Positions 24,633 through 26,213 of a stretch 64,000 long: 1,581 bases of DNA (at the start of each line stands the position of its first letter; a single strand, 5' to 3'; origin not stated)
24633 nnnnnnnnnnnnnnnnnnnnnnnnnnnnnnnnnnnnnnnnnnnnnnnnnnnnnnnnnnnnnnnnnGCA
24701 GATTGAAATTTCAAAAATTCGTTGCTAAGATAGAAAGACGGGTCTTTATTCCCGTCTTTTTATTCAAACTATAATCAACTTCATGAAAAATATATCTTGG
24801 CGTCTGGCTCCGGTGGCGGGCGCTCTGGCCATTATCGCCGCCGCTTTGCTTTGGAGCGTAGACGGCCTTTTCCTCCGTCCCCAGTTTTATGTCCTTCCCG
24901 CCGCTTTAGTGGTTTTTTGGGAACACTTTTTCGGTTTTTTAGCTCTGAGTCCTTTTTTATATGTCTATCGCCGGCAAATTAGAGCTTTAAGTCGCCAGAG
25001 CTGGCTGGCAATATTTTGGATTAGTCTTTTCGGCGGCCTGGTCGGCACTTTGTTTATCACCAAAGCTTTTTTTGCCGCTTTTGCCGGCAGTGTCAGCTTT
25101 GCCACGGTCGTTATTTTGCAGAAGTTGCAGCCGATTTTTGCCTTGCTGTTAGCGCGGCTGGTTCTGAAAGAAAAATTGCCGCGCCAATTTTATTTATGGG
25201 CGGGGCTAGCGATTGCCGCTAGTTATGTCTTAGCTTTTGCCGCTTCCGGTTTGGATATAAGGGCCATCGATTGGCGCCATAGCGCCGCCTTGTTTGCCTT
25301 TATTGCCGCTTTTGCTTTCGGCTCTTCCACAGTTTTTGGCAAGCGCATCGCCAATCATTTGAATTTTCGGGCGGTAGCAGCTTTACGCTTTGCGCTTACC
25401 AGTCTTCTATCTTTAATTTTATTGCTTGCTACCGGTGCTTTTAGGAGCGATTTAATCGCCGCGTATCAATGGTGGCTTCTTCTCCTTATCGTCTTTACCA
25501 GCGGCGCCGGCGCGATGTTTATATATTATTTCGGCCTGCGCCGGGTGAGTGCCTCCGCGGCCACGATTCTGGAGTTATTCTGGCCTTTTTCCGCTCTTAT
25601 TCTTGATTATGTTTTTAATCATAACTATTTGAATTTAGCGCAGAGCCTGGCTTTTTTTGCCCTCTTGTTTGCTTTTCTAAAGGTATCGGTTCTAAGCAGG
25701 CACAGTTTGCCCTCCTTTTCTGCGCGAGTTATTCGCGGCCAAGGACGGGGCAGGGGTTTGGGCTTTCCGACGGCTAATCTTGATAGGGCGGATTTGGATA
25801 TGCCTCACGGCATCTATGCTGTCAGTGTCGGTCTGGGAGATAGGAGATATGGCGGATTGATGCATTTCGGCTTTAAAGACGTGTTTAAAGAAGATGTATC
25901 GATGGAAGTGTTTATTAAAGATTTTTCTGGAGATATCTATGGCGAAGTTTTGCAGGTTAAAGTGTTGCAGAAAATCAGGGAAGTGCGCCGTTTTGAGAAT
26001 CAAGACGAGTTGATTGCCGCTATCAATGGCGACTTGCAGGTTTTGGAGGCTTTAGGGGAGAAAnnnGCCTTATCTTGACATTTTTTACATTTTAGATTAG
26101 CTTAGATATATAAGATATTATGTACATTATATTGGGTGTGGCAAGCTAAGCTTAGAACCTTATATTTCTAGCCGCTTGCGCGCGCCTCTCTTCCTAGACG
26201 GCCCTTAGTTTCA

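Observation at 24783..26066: EamA/DMT transporter fused to a riboflavin kinase domain: a candidate import-and-trap module for riboflavin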

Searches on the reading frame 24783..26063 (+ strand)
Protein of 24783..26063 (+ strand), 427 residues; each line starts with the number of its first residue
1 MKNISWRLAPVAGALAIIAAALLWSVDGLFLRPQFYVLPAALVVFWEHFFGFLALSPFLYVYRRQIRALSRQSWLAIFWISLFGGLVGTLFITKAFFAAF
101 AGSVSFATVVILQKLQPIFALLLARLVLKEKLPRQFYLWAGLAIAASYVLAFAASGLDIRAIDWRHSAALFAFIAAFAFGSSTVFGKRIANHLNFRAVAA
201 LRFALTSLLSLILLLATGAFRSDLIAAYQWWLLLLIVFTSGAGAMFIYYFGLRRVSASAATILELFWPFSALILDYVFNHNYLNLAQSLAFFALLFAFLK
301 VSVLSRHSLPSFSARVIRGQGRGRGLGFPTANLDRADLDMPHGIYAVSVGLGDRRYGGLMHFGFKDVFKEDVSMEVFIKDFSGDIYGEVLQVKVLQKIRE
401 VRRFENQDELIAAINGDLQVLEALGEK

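Call 3: search_protein_families(library=pfam, proteins=[window:24783-26063:+], max_evalue=1)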
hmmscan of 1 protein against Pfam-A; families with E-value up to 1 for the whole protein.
window:24783-26063:+ (427 aa): 2 families
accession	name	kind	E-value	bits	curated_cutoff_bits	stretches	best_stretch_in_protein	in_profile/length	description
PF01687.23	Flavokinase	-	4.7e-29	101.6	19.6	1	311-422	6-121/124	Riboflavin kinase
PF00892.27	EamA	-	3e-26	92.7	28.2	2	167-298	2-130/135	EamA-like transporter family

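Call 4: search_protein_families(library=ncbifam, proteins=[window:24783-26063:+], max_evalue=1)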
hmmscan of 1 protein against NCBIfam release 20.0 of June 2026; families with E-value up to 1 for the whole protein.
window:24783-26063:+ (427 aa): 10 families
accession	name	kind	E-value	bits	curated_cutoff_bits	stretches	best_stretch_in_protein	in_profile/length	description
NF004160.0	PRK05627.1-3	equivalog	3.5e-21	75.2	295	1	313-420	195-314/325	bifunctional riboflavin kinase/FAD synthetase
TIGR00083.1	ribF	equivalog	2.2e-20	73.3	184.35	1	314-419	173-283/290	riboflavin biosynthesis protein RibF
NF004162.0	PRK05627.1-5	equivalog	3.2e-20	72.8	241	1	312-420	184-294/304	bifunctional riboflavin kinase/FAD synthetase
NF004158.0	PRK05627.1-1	equivalog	1.1e-19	70.9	396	1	314-420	190-299/304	bifunctional riboflavin kinase/FAD synthetase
NF004161.0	PRK05627.1-4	equivalog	1.1e-19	70.6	461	1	314-419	194-305/324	bifunctional riboflavin kinase/FAD synthetase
NF004163.0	PRK05627.1-6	equivalog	1.8e-17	63.5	315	1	312-420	191-302/313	bifunctional riboflavin kinase/FAD synthetase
NF004159.0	PRK05627.1-2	equivalog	2e-17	63.3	306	1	312-419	190-301/326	bifunctional riboflavin kinase/FAD synthetase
TIGR00950.1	2A78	equivalog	5e-14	52.3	230.2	1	38-298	16-263/264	carboxylate/amino acid/amine transporter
NF045965.1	RibF_rel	equivalog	0.078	12.4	200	1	339-405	201-262/279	FAD synthase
TIGR00958.1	3a01208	subfamily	0.092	11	874.6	1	166-318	44-189/711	antigen peptide transporter 2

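Call 6: find_homologous_proteins(query=window:24783-26063:+, max_evalue=0.00001)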
Query window:24783-26063:+ (427 aa): 723 proteins with E <= 0.00001 among 8000 candidates; the best 120 are listed.
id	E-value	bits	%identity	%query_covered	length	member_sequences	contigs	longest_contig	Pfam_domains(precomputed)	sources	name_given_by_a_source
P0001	5.1e-269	910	100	100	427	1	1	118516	PF00892.27,PF01687.24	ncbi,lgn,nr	ncbi:MAG: riboflavin kinase [Patescibacteria group bacterium]|nr:riboflavin kinase [Patescibacteria 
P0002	1.9e-194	665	73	100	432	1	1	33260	PF00892.27,PF01687.24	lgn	-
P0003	7.8e-192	656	74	95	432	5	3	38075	PF00892.27,PF01687.24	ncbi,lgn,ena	-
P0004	3.1e-191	654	73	95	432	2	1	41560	PF00892.27,PF01687.24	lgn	-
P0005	1.0e-190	653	73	95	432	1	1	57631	PF00892.27,PF01687.24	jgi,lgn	-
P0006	5.6e-188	643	72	95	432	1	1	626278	PF00892.27,PF01687.24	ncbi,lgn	-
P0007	1.7e-185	635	70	95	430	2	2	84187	PF00892.27,PF01687.24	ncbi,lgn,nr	ncbi:EamA family transporter [Patescibacteria group bacterium]|nr:EamA family transporter [Patesciba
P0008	4.9e-185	634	69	96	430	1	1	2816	PF00892.27,PF01687.24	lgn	-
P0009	8.6e-184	630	68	99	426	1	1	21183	PF00892.27,PF01687.24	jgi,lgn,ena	-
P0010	1.5e-183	629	69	94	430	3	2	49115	PF00892.27,PF01687.24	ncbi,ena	-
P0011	1.5e-183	629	68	99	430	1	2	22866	PF00892.27,PF01687.24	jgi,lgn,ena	jgi:drug/metabolite transporter (DMT)-like permease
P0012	3.7e-183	628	72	95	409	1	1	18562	PF00892.27,PF01687.24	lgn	-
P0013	2.4e-182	625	70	93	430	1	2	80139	PF00892.27,PF01687.24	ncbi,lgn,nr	ncbi:MAG: EamA family transporter [Candidatus Falkowbacteria bacterium]|nr:EamA family transporter [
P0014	6.3e-182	624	72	94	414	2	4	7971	PF00892.27,PF01687.24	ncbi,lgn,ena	-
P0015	9.0e-182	623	68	99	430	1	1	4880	PF00892.27,PF01687.24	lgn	-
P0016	1.0e-181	623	70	96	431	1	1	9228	PF00892.27,PF01687.24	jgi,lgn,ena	-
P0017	1.5e-181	622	72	93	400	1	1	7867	PF00892.27,PF01687.24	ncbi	-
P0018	1.8e-181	622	70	99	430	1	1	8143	PF00892.27,PF01687.24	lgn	-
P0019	3.6e-181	621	68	99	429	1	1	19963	PF00892.27,PF01687.24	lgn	-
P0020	8.8e-181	620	68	94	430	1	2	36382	PF00892.27,PF01687.24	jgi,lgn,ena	jgi:drug/metabolite transporter (DMT)-like permease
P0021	9.2e-181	620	69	93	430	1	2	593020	PF00892.27,PF01687.24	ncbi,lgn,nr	ncbi:MAG: EamA family transporter [Patescibacteria group bacterium]|nr:EamA family transporter [Pate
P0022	1.2e-180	619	67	99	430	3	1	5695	PF00892.27,PF01687.24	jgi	jgi:drug/metabolite transporter (DMT)-like permease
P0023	2.3e-180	618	69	94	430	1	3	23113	PF00892.27,PF01687.24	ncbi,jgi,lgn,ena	-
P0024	5.5e-180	617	67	99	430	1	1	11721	PF00892.27,PF01687.24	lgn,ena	-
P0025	1.2e-179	616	68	97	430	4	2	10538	PF00892.27,PF01687.24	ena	-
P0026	3.1e-179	615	68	93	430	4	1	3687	PF00892.27,PF01687.24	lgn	-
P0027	9.7e-179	613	66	99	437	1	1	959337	PF00892.27,PF01687.24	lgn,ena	-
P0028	2.4e-178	612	67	99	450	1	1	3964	PF00892.27,PF01687.24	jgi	jgi:drug/metabolite transporter (DMT)-like permease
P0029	1.0e-177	610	68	94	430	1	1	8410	PF00892.27,PF01687.24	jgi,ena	-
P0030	1.1e-177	610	67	98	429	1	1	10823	PF00892.27,PF01687.24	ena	-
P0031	2.4e-176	605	67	99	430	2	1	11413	PF00892.27,PF01687.24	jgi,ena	-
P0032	9.7e-176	603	67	99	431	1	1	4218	PF00892.27,PF01687.24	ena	-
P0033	1.2e-175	603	67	93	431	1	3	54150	PF00892.27,PF01687.24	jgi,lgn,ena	-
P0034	1.9e-175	602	67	97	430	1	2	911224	PF00892.27,PF01687.24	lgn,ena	-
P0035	2.2e-175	602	69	96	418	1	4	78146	PF00892.27,PF01687.24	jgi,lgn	-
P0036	2.8e-175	602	64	100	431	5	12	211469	PF00892.27,PF01687.24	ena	-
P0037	2.8e-175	602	67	96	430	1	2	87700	PF00892.27,PF01687.24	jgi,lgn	-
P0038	2.2e-174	599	65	98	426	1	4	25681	PF00892.27,PF01687.24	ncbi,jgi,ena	-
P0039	3.3e-174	598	67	93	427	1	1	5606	PF00892.27,PF01687.24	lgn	-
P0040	5.5e-174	597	68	96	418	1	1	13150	PF00892.27,PF01687.24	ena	-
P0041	6.0e-174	597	66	98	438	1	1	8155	PF00892.27,PF01687.24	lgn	-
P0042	1.4e-173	596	67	96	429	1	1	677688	PF00892.27,PF01687.24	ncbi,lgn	-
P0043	8.5e-173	593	66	96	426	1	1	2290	PF00892.27,PF01687.24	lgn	-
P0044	1.3e-172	593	66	99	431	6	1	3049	PF00892.27,PF01687.24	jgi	jgi:drug/metabolite transporter (DMT)-like permease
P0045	1.4e-172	593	67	99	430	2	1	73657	PF00892.27,PF01687.24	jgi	jgi:drug/metabolite transporter (DMT)-like permease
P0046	1.8e-172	592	64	99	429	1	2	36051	PF00892.27,PF01687.24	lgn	-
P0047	1.9e-172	592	66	97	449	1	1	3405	PF00892.27,PF01687.24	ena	-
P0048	5.3e-172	591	64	99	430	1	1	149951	PF00892.27,PF01687.24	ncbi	-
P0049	5.6e-172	591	67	96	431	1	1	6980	PF00892.27,PF01687.24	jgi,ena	-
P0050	9.3e-172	590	66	98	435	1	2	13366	PF00892.27,PF01687.24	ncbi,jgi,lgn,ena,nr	ncbi:MAG: EamA family transporter [Proteiniphilum sp.]|nr:EamA family transporter [Proteiniphilum sp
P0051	1.1e-171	590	66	96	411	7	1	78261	PF00892.27,PF01687.24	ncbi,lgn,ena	-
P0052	1.9e-171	589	65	98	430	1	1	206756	PF00892.27,PF01687.24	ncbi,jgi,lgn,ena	ncbi:MAG: EamA family transporter [Patescibacteria group bacterium]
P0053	2.0e-171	589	67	96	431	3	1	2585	PF00892.27,PF01687.24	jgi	jgi:drug/metabolite transporter (DMT)-like permease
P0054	4.5e-171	588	66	97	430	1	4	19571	PF00892.27,PF01687.24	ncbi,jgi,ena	jgi:drug/metabolite transporter (DMT)-like permease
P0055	8.2e-171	587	65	99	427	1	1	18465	PF00892.27,PF01687.24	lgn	-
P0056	1.1e-170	587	66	96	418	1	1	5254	PF00892.27,PF01687.24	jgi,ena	-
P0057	2.4e-170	585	65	96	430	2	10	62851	PF00892.27,PF01687.24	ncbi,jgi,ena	jgi:drug/metabolite transporter (DMT)-like permease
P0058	2.6e-170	585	67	97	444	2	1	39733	PF00892.27,PF01687.24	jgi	jgi:drug/metabolite transporter (DMT)-like permease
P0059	1.7e-169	583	66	93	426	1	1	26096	PF00892.27,PF01687.24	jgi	jgi:drug/metabolite transporter (DMT)-like permease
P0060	1.9e-169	582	65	98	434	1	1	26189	PF00892.27,PF01687.24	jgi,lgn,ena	-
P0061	9.3e-169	580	66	96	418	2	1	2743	PF00892.27,PF01687.24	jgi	-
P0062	1.1e-168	580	66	96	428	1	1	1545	PF00892.27,PF01687.24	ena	-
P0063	1.2e-168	580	66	96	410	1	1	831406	PF00892.27,PF01687.24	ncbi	-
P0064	1.8e-168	579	67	94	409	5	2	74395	PF00892.27,PF01687.24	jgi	-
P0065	2.7e-168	579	66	93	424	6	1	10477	PF00892.27,PF01687.24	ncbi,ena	-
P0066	2.9e-168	579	65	93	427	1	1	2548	PF00892.27,PF01687.24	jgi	jgi:drug/metabolite transporter (DMT)-like permease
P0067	7.4e-168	577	65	93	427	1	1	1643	PF00892.27,PF01687.24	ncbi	-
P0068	7.5e-168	577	66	97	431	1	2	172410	PF00892.27,PF01687.24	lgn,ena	-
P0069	7.8e-168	577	64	99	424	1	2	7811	PF00892.27,PF01687.24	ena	-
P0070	9.7e-168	577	65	96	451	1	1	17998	PF00892.27,PF01687.24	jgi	-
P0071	1.3e-167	576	64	99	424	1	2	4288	PF00892.27,PF01687.24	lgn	-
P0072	2.5e-167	576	66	95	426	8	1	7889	PF00892.27,PF01687.24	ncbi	-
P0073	2.9e-167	575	64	99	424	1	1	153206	PF00892.27,PF01687.24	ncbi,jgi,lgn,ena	ncbi:MAG: riboflavin kinase [Patescibacteria group bacterium]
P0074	5.3e-167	574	64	97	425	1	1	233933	PF00892.27,PF01687.24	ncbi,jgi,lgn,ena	ncbi:MAG: riboflavin kinase [Patescibacteria group bacterium]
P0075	5.9e-167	574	63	99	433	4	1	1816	PF00892.27,PF01687.24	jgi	-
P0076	2.9e-166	572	66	93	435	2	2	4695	PF00892.27,PF01687.24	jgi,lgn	-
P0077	4.2e-166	571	65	93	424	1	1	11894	PF00892.27,PF01687.24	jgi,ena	-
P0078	6.4e-166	571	65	96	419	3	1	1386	PF00892.27,PF01687.24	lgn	-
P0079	6.8e-166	571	64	93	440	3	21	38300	PF00892.27,PF01687.24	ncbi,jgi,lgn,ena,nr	ncbi:EamA family transporter [Candidatus Falkowbacteria bacterium]|nr:EamA family transporter [Candi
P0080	7.4e-166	571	63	96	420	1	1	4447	PF00892.27,PF01687.24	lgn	-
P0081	8.8e-166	570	64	98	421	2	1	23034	PF00892.27,PF01687.24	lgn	-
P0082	2.6e-165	569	63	98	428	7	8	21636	PF00892.27,PF01687.24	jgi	jgi:drug/metabolite transporter (DMT)-like permease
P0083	4.1e-164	565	63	96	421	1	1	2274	PF00892.27,PF01687.24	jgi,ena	-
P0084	2.6e-163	562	65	95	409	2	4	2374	PF00892.27,PF01687.24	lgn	-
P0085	2.7e-163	562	63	99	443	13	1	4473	PF00892.27,PF01687.24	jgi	-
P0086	9.4e-163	560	62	99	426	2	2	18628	PF00892.27,PF01687.24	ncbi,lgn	-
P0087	2.5e-162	559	63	96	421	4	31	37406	PF00892.27,PF01687.24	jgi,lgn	jgi:drug/metabolite transporter (DMT)-like permease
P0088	3.8e-162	558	64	95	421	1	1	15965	PF00892.27,PF01687.24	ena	-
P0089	4.9e-162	558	64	95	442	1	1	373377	PF00892.27,PF01687.24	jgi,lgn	jgi:drug/metabolite transporter (DMT)-like permease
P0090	5.2e-162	558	64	95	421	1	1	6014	PF00892.27,PF01687.24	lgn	-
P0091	1.1e-161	557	61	98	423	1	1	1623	PF00892.27,PF01687.24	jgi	-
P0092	1.2e-161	557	63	95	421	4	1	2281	PF00892.27,PF01687.24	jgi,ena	-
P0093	1.0e-160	554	64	95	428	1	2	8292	PF00892.27,PF01687.24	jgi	jgi:drug/metabolite transporter (DMT)-like permease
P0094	2.7e-160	552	63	93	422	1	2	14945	PF00892.27,PF01687.24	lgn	-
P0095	8.8e-160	551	63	95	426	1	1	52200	PF00892.27,PF01687.24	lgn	-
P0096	3.2e-159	549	62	95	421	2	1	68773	PF00892.27,PF01687.24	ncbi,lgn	ncbi:MAG: riboflavin kinase [Parcubacteria group bacterium]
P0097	7.9e-159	547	61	96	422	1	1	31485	PF00892.27,PF01687.24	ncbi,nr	ncbi:EamA family transporter [Patescibacteria group bacterium]|nr:EamA family transporter [Patesciba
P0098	5.7e-158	545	63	96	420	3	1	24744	PF00892.27,PF01687.24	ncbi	-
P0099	8.3e-158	544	63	96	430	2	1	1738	PF00892.27,PF01687.24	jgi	-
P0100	1.0e-156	540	61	96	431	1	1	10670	PF00892.27,PF01687.24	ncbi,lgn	ncbi:MAG: EamA family transporter [Candidatus Kuenenbacteria bacterium]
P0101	1.5e-156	540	60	96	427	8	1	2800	PF00892.27,PF01687.24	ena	-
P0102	2.6e-156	539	63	88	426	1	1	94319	PF00892.27,PF01687.24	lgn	-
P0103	4.3e-156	538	60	96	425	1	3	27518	PF00892.27,PF01687.24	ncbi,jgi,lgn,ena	-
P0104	5.2e-156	538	63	95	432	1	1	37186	PF00892.27,PF01687.24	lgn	-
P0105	2.5e-155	536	60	96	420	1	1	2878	PF00892.27,PF01687.24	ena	-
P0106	3.8e-155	535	58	99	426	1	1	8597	PF00892.27,PF01687.24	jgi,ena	-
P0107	1.4e-154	533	62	94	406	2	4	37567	PF00892.27,PF01687.24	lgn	-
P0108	1.7e-154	533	64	91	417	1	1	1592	PF00892.27,PF01687.24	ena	-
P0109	2.5e-154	533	62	96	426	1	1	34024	PF00892.27,PF01687.24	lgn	-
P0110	1.5e-153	530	61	96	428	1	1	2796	PF00892.27,PF01687.24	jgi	jgi:drug/metabolite transporter (DMT)-like permease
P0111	2.5e-153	529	60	96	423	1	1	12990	PF00892.27,PF01687.24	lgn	-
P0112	2.8e-153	529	61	96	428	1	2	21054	PF00892.27,PF01687.24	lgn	-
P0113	2.1e-152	526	60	96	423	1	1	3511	PF00892.27,PF01687.24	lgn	-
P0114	2.2e-152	526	64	88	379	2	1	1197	PF00892.27,PF01687.24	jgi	jgi:drug/metabolite transporter (DMT)-like permease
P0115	2.3e-152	526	59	96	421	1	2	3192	PF00892.27,PF01687.24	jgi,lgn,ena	-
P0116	3.6e-152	526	61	95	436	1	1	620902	PF00892.27,PF01687.24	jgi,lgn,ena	-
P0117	4.7e-152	525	60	94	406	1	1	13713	PF00892.27,PF01687.24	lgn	-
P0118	5.1e-152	525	61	98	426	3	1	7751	PF00892.27,PF01687.24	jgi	-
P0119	9.0e-152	524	59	98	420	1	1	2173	PF00892.27,PF01687.24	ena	-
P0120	9.6e-152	524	60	96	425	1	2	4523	PF00892.27,PF01687.24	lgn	-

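Call 16: find_encoding_contigs(protein=P0001, flank=10000, max_places=3)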
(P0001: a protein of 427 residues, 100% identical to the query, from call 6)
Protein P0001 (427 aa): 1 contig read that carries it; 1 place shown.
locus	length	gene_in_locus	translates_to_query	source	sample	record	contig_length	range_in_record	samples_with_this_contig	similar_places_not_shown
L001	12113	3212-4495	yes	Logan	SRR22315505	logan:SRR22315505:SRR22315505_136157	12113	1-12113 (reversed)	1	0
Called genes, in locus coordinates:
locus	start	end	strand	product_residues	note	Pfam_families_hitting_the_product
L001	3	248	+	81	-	?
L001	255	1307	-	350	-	PF00478:IMPDH, PF03060:NMO (faint), PF01070:FMN_dh (weak)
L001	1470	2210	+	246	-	PF00106:adh_short, PF08659:KR, PF23441:SDR (weak), PF13561:adh_short_C2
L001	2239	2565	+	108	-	PF06961:DUF1294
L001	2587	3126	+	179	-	PF23477:zf_Tbcl_2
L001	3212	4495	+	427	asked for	PF00892:EamA, PF01687:Flavokinase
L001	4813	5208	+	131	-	PF02082:Rrf2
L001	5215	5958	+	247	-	PF00005:ABC_tran, PF02463:SMC_N (faint), PF13304:AAA_21 (faint)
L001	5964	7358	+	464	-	PF19295:SufBD_N, PF01458:SUFBD_core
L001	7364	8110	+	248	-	PF01458:SUFBD_core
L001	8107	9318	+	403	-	PF00266:Aminotran_5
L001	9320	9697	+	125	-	PF01592:NifU_N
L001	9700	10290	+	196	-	PF00588:SpoU_methylase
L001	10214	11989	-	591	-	PF02463:SMC_N (faint), PF13476:AAA_23 (faint), PF00005:ABC_tran, PF01926:MMR_HSR1 (faint), PF13304:AAA_21 (faint), PF12848:ABC_tran_Xtn, PF00005:ABC_tran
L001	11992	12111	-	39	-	?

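Call 17: find_encoding_contigs(protein=P0116, flank=10000, max_places=3)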
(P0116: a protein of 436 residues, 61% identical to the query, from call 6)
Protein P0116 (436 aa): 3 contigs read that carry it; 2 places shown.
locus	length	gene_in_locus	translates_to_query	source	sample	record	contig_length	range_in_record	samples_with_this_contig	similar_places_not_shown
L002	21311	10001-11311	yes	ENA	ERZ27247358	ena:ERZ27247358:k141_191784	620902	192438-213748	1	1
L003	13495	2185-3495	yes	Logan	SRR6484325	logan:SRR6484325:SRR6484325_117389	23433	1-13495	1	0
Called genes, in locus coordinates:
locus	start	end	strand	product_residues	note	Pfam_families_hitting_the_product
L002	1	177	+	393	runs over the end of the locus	PF01145:Band_7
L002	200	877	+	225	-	-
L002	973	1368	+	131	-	PF18895:T4SS_pilin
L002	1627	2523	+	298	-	PF01149:Fapy_DNA_glyco, PF06831:H2TH, PF06827:zf-FPG_IleRS (weak)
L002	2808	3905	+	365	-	PF01594:AI-2E_transport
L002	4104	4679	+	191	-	-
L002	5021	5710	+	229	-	PF12844:HTH_19, PF13443:HTH_26 (weak), PF13560:HTH_31 (weak), PF01381:HTH_3, PF13274:SocA_Panacea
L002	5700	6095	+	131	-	-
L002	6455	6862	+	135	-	-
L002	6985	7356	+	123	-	-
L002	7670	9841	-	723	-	PF03030:H_PPase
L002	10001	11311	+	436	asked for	PF00892:EamA, PF01687:Flavokinase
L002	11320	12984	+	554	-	PF00999:Na_H_Exchanger, PF02254:TrkA_N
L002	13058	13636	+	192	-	PF04542:Sigma70_r2, PF08281:Sigma70_r4_2, PF04545:Sigma70_r4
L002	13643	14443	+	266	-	-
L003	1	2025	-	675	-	?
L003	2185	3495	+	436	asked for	PF00892:EamA, PF01687:Flavokinase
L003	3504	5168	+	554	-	PF00999:Na_H_Exchanger, PF02254:TrkA_N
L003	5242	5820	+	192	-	PF04542:Sigma70_r2, PF08281:Sigma70_r4_2, PF04545:Sigma70_r4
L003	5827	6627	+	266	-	-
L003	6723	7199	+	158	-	-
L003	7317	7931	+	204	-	-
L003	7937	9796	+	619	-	PF25975:CzcB_C (weak)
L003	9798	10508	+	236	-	PF00005:ABC_tran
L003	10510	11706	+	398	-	PF12704:MacB_PCD, PF02687:FtsX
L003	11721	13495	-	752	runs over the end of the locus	PF00403:HMA, PF08282:Hydrolase_3 (faint), PF00122:E1-E2_ATPase, PF00702:Hydrolase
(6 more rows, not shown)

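Call 42: predict_structure(alignment_id=A1)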
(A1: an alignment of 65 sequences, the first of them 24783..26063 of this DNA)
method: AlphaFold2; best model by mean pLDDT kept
length: 427 residues; sequences in the alignment: 65
mean_pLDDT: 85.9   pTM: 0.84
mean pLDDT of the five models: 85.9, 85.1, 84.3, 82.6, 81.1
residues with pLDDT >= 90: 176; 70-90: 219; 50-70: 29; < 50: 3
segments of 3 or more residues with pLDDT < 50: none
pLDDT, mean of each block of 10 residues (from residue 1): 62 90 90 93 97 97 89 93 97 91 77 84 81 83 82 71 72 93 90 91 98 96 95 93 93 84 80 81 85 85 70 87 79 80 91 92 71 84 87 90 84 89 72
secondary structure, 60 per line:
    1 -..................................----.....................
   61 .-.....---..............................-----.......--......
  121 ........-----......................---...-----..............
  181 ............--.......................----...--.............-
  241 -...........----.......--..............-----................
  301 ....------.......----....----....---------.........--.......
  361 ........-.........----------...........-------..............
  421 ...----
elements in order: H2-35 H40-61 H63-67 H71-100 H106-112 H115-128 H134-155 H167-192 H195-217 H227-239 H242-252 H257-263 H266-279 H285-304 E311-317 H322-325 E330-333 E343-351 E354-365 E370-378 E389-399 H407-423
